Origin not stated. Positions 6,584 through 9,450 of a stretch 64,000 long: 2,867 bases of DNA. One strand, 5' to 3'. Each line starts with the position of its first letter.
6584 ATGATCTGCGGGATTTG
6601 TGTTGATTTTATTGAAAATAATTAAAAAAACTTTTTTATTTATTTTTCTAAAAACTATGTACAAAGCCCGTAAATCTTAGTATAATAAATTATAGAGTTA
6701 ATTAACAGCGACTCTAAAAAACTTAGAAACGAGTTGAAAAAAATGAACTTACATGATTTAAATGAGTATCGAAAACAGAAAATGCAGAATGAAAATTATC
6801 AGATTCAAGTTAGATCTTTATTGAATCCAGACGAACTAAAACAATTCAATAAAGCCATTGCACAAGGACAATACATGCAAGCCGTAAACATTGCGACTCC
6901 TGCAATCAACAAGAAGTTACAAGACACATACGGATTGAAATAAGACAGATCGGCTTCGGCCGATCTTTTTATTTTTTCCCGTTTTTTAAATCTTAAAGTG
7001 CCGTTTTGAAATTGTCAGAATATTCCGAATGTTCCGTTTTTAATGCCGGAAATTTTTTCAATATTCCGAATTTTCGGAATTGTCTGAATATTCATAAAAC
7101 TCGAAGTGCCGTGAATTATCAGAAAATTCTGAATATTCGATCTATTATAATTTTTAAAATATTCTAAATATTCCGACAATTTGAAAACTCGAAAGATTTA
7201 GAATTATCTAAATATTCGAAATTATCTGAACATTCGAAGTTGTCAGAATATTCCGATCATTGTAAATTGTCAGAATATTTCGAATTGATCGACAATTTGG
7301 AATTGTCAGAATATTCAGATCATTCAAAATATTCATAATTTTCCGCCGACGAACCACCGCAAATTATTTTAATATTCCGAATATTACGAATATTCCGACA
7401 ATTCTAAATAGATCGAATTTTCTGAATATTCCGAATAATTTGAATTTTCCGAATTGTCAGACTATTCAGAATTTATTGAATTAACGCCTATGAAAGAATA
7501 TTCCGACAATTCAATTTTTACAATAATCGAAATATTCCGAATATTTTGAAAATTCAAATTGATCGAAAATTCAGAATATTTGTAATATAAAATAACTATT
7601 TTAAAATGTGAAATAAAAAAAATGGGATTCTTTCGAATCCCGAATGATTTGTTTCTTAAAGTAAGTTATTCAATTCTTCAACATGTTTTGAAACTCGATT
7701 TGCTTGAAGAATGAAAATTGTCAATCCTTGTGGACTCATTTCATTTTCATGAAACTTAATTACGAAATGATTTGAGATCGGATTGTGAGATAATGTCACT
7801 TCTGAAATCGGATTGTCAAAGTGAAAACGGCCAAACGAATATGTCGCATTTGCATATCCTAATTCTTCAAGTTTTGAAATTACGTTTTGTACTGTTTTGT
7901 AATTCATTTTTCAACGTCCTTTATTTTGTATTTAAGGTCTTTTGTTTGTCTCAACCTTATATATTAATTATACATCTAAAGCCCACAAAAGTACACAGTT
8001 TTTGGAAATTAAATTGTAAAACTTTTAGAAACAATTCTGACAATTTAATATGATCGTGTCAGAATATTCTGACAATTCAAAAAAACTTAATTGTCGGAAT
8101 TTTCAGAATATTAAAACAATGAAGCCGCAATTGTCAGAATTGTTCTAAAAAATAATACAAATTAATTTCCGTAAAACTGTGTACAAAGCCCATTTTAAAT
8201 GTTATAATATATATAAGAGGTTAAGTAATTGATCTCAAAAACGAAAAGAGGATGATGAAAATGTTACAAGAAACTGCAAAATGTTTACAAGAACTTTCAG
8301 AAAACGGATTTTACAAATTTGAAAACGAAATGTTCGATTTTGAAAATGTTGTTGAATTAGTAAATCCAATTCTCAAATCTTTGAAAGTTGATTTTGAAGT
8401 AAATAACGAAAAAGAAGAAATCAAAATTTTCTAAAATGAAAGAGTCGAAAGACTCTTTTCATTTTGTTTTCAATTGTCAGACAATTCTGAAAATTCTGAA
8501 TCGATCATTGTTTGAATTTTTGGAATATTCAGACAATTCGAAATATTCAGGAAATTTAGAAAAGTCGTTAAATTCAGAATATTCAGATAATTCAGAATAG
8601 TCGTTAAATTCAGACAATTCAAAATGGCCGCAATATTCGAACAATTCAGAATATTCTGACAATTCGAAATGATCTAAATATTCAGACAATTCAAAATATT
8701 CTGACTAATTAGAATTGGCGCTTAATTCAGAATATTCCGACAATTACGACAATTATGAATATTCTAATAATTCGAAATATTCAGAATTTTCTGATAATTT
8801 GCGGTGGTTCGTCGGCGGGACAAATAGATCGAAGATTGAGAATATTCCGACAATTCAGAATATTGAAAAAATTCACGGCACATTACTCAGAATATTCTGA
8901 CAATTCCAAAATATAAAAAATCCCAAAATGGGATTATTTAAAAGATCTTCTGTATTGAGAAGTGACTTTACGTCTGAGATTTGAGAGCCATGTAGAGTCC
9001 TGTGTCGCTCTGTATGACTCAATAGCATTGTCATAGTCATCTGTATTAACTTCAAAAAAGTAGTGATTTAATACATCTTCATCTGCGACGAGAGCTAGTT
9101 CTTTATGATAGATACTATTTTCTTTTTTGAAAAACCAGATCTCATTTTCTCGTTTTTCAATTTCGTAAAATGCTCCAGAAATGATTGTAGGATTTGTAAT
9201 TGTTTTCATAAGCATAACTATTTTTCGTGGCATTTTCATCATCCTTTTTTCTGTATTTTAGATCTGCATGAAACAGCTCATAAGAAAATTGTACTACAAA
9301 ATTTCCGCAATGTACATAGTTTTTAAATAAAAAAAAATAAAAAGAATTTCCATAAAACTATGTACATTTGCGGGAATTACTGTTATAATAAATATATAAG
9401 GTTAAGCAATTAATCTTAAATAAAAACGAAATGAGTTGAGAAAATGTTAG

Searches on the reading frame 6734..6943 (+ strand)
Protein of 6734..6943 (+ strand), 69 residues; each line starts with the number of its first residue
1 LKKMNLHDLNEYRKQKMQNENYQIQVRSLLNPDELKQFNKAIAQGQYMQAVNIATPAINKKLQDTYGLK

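Call 17: search_protein_families(library=pfam, proteins=[window:6734-6943:+], max_evalue=0.1)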
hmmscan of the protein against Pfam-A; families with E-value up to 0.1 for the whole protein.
window:6734-6943:+ (69 aa): 4 families
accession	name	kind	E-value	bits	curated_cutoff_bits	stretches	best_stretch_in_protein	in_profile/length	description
PF13838.12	Clathrin_H_link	-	0.0028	18.1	27.8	1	36-59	11-34/66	Clathrin-H-link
PF14193.11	DUF4315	-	0.0076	16.7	27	1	9-52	23-69/79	Domain of unknown function (DUF4315)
PF04393.18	DUF535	-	0.013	15.3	27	1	16-67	4-55/281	Protein of unknown function (DUF535)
PF09509.15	Hypoth_Ymh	-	0.072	13.4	25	0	35-68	8-41/119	Protein of unknown function (Hypoth_ymh)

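Call 40: find_homologous_proteins(query=window:6743-6943:+, max_evalue=0.001)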
Query window:6743-6943:+ (66 aa): 3 proteins with E <= 0.001 among 3 candidates.
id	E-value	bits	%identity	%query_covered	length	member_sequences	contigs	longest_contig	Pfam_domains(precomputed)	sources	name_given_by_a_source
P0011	6.8e-33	129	95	100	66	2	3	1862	-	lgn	-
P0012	1.2e-29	119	89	100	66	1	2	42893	-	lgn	-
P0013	1.5e-24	103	79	100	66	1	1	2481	-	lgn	-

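Call 41: find_encoding_contigs(protein=P0012, flank=10000, max_places=10)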
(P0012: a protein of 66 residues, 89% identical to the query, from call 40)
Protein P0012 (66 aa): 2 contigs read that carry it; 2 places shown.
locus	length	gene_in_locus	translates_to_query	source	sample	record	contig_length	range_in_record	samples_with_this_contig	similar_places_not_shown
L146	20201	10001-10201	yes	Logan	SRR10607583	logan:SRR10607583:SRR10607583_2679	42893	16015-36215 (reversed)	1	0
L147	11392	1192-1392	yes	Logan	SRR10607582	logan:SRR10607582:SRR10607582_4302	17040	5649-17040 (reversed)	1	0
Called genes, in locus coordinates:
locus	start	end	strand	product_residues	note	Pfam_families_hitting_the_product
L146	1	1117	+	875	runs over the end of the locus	-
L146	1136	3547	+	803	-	PF05895:DUF859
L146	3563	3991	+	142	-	-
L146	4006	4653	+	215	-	PF01551:Peptidase_M23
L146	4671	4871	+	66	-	-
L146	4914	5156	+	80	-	-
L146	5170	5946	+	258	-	PF02557:VanY, PF13539:Peptidase_M15_4, PF01471:PG_binding_1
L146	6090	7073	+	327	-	PF02899:Phage_int_SAM_1 (faint), PF13495:Phage_int_SAM_4 (weak), PF00589:Phage_integrase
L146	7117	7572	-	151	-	-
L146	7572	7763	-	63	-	-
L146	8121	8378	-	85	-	-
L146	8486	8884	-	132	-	-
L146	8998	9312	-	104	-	-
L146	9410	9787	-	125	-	-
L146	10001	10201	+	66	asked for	-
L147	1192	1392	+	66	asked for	-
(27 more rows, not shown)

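Call 42: find_encoding_contigs(protein=P0013, flank=10000, max_places=10)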
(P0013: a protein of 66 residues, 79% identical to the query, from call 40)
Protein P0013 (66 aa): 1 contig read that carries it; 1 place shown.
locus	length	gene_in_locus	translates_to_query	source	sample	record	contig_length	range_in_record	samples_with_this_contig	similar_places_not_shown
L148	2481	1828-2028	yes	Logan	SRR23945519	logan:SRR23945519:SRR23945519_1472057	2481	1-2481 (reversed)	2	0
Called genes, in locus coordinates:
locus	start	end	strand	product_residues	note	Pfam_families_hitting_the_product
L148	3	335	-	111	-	?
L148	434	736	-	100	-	-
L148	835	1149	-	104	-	-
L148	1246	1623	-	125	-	-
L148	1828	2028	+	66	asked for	-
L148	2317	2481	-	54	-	?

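Call 43: find_encoding_contigs(protein=P0011, flank=10000, max_places=10)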
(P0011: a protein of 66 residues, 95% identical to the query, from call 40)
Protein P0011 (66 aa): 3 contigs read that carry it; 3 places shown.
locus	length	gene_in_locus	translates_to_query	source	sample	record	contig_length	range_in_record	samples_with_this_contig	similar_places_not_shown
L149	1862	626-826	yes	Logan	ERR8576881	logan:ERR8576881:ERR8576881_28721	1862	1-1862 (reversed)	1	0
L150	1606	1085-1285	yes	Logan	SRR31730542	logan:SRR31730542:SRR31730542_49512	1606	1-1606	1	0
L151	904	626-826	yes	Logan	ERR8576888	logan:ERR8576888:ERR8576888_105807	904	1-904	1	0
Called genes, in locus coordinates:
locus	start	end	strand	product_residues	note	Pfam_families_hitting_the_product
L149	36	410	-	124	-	-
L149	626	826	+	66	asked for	-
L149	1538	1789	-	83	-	-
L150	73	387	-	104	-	-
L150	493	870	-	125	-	-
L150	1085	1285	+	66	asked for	-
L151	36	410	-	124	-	-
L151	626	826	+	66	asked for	-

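Call 76: search_protein_families(library=phrogs, proteins=[window:6743-6943:+], max_evalue=0.001)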
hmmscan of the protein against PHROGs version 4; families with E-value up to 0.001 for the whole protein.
window:6743-6943:+ (66 aa): 0 families

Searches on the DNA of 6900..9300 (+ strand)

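Call 6: search_dna_similar(query=window:6900-9300:+, collection=phages, mode=near, max_rows=40)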
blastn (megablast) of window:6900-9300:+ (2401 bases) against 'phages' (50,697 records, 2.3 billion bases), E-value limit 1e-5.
No match.

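Call 7: search_dna_similar(query=window:6900-9300:+, collection=phages, mode=distant, max_rows=30)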
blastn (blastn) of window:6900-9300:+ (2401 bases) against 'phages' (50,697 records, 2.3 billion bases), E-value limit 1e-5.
Records with a match: 5; places in all: 9; records where one place covers at least 80% of the query: 0.
Best place of each record, by identity: 80-90% 1; 60-80% 4.
By first word of the organism name: Bacillus 5.
By host as written in the record: Bacillus thuringiensis kurstaki 2; Bacillus thuringiensis subsp. kurstaki 1; Bacillus thuringiensis subsp. kurstaki ATCC 33679 1; Bacillus sp. 1.
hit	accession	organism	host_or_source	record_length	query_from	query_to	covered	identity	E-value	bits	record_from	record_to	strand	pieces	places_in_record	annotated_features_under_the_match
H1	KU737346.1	Bacillus phage Vinny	Bacillus thuringiensis subsp. kurstaki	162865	215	386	7%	70.5%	3e-6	62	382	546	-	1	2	none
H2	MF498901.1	Bacillus phage Anthony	Bacillus thuringiensis subsp. kurstaki ...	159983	215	386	7%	70.5%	3e-6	62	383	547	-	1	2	none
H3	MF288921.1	Bacillus phage OTooleKemple52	Bacillus thuringiensis kurstaki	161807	215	386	7%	70.5%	3e-6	62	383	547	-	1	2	none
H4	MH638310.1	Bacillus phage Kamfam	Bacillus thuringiensis kurstaki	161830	215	386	7%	70.5%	3e-6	62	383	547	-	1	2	none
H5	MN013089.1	Bacillus phage vB_BspM_MarvelLand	Bacillus sp.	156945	531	573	2%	89.1%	9e-6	60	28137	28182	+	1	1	hypothetical protein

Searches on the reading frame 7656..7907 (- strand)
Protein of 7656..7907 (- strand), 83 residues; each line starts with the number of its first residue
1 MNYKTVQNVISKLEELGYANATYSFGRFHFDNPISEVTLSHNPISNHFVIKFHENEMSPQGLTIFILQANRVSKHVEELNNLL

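Call 12: find_encoding_contigs(protein=window:7656-7907:-, flank=10000, max_places=10)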
Protein window:7656-7907:- (83 aa): 6 contigs read that carry it; 2 places shown.
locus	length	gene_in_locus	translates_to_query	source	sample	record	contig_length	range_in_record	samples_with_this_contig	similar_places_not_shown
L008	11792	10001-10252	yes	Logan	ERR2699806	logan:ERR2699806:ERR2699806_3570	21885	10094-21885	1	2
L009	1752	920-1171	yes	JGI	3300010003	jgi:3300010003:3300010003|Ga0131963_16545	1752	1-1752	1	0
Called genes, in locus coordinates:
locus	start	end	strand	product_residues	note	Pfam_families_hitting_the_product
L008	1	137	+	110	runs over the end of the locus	-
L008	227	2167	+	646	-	PF02518:HATPase_c (weak), PF00204:DNA_gyraseB, PF01751:Toprim, PF00986:DNA_gyraseB_C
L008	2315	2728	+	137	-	-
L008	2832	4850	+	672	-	PF00521:DNA_topoisoIV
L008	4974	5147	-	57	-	-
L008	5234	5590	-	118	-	-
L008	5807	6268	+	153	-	-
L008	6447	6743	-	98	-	-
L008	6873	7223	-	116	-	-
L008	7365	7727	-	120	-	-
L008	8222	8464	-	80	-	-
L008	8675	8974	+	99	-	-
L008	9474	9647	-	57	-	-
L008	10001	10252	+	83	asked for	-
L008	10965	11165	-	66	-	-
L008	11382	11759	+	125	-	-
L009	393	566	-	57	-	-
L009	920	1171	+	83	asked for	-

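Call 17: search_protein_families(library=pfam, proteins=[window:7656-7907:-], max_evalue=0.1)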
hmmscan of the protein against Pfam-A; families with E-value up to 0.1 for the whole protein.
window:7656-7907:- (83 aa): 0 families

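Call 24: find_homologous_proteins(query=window:7656-7907:-, max_evalue=0.001)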
Query window:7656-7907:- (83 aa): 1 proteins with E <= 0.001 among 1 candidates.
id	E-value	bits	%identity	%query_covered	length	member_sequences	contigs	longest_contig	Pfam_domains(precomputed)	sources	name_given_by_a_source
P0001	1.4e-43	164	92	100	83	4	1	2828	-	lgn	-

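Call 25: find_encoding_contigs(protein=P0001, flank=10000, max_places=10)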
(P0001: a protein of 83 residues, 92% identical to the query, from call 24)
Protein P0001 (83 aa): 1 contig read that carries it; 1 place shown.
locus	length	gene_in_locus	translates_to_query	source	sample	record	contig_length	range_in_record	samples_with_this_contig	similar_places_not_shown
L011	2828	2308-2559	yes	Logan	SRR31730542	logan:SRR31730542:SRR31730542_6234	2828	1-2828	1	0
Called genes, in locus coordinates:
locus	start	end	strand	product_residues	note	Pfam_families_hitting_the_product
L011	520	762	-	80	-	-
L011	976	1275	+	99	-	-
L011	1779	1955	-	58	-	-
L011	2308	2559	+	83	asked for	-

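Call 27: find_encoding_contigs(protein=P0006, flank=10000, max_places=10)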
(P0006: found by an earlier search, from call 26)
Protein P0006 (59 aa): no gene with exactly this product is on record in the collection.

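Call 28: find_encoding_contigs(protein=P0008, flank=10000, max_places=10)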
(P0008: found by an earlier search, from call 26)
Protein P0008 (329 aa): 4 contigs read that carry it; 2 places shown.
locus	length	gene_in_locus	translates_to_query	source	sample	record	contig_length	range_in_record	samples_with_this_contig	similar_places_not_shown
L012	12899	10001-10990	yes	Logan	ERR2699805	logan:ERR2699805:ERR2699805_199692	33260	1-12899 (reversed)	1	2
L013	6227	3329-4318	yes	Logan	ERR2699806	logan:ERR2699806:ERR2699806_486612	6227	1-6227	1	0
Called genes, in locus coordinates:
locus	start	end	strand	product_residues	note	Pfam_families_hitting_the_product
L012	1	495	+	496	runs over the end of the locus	PF06605:Prophage_tail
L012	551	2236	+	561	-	-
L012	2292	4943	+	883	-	-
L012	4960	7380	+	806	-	PF05895:DUF859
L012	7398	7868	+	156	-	-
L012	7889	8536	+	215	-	PF01551:Peptidase_M23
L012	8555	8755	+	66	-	-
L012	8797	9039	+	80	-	-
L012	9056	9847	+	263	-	PF02557:VanY, PF13539:Peptidase_M15_4, PF01471:PG_binding_1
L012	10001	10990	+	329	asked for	PF02899:Phage_int_SAM_1 (faint), PF00589:Phage_integrase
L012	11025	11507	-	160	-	-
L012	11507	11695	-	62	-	-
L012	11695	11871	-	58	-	-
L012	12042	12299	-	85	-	-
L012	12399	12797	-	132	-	-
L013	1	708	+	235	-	?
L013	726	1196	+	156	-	-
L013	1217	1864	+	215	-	PF01551:Peptidase_M23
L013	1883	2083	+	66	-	-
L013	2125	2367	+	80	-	-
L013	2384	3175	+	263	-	PF02557:VanY, PF13539:Peptidase_M15_4, PF01471:PG_binding_1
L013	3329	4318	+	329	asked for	PF02899:Phage_int_SAM_1 (faint), PF00589:Phage_integrase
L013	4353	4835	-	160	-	-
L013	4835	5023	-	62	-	-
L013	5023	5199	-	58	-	-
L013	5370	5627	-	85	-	-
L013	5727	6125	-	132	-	-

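Call 32: find_encoding_contigs(protein=P0003, flank=10000, max_places=10)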
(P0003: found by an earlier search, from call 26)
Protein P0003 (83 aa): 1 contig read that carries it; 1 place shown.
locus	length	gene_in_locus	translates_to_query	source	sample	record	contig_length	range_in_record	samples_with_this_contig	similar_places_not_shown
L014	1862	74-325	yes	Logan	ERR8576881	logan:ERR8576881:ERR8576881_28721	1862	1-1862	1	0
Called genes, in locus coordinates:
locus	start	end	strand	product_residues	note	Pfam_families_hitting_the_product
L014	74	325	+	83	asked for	-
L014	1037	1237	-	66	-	-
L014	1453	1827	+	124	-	-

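Call 33: find_encoding_contigs(protein=P0004, flank=10000, max_places=10)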
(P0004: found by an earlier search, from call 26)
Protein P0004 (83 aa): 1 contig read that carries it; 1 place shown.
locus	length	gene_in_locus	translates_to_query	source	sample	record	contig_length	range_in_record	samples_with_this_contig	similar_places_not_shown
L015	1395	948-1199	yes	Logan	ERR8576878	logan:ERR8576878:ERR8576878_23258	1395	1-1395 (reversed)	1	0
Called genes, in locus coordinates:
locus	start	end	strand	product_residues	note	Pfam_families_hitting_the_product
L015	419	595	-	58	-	-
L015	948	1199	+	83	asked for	-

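Call 76: search_protein_families(library=phrogs, proteins=[window:7656-7907:-], max_evalue=0.001)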
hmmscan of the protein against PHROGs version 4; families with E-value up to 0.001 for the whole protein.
window:7656-7907:- (83 aa): 0 families

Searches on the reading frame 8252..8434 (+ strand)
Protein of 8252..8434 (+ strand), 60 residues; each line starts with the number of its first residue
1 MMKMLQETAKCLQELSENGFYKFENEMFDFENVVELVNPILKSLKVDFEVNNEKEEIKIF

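Call 17: search_protein_families(library=pfam, proteins=[window:8252-8434:+], max_evalue=0.1)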
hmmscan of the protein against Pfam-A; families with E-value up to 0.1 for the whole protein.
window:8252-8434:+ (60 aa): 0 families

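Call 26: list_cluster_members(proteins=[P0001, window:8252-8434:+, window:2394-3401:+])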
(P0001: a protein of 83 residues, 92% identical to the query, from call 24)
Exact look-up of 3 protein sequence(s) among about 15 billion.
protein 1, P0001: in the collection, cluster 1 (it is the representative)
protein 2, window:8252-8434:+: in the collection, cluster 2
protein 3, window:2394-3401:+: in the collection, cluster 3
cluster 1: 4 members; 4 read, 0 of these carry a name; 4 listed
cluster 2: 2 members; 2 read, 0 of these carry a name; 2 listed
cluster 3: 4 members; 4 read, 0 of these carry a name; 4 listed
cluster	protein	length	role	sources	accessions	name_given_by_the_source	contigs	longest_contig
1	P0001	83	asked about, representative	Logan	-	-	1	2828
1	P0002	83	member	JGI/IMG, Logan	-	-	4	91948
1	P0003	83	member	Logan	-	-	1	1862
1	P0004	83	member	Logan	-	-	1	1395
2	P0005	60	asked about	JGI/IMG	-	-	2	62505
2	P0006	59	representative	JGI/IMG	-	-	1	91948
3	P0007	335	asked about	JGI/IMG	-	-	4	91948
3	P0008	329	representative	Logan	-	-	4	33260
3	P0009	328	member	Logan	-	-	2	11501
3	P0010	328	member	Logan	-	-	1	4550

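Call 76: search_protein_families(library=phrogs, proteins=[window:8252-8434:+], max_evalue=0.001)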
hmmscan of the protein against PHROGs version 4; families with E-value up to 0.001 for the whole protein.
window:8252-8434:+ (60 aa): 0 families

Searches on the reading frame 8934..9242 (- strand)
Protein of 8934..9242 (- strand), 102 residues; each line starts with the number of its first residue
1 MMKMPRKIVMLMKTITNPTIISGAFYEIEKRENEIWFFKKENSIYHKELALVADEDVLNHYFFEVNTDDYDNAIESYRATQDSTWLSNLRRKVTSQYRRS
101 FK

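Call 13: find_encoding_contigs(protein=window:8934-9242:-, flank=10000, max_places=10)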
Protein window:8934-9242:- (102 aa): no gene with exactly this product is on record in the collection.

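Call 17: search_protein_families(library=pfam, proteins=[window:8934-9242:-], max_evalue=0.1)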
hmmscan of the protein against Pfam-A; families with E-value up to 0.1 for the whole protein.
window:8934-9242:- (102 aa): 3 families
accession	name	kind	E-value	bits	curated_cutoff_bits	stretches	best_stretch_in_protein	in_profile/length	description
PF02552.22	CO_dh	-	0.037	14.3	21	1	4-58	23-71/168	CO dehydrogenase beta subunit/acetyl-CoA synthase epsilon subunit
PF19008.5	DUF5737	-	0.05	14.3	27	1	23-92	16-85/99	Family of unknown function (DUF5737)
PF25242.1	Ubiquitin_UBP8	-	0.092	12.9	27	0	28-50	16-38/55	UBP8-like, ubiquitin-like domain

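Call 76: search_protein_families(library=phrogs, proteins=[window:8934-9242:-], max_evalue=0.001)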
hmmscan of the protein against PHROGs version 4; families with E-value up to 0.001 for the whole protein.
window:8934-9242:- (102 aa): 0 families
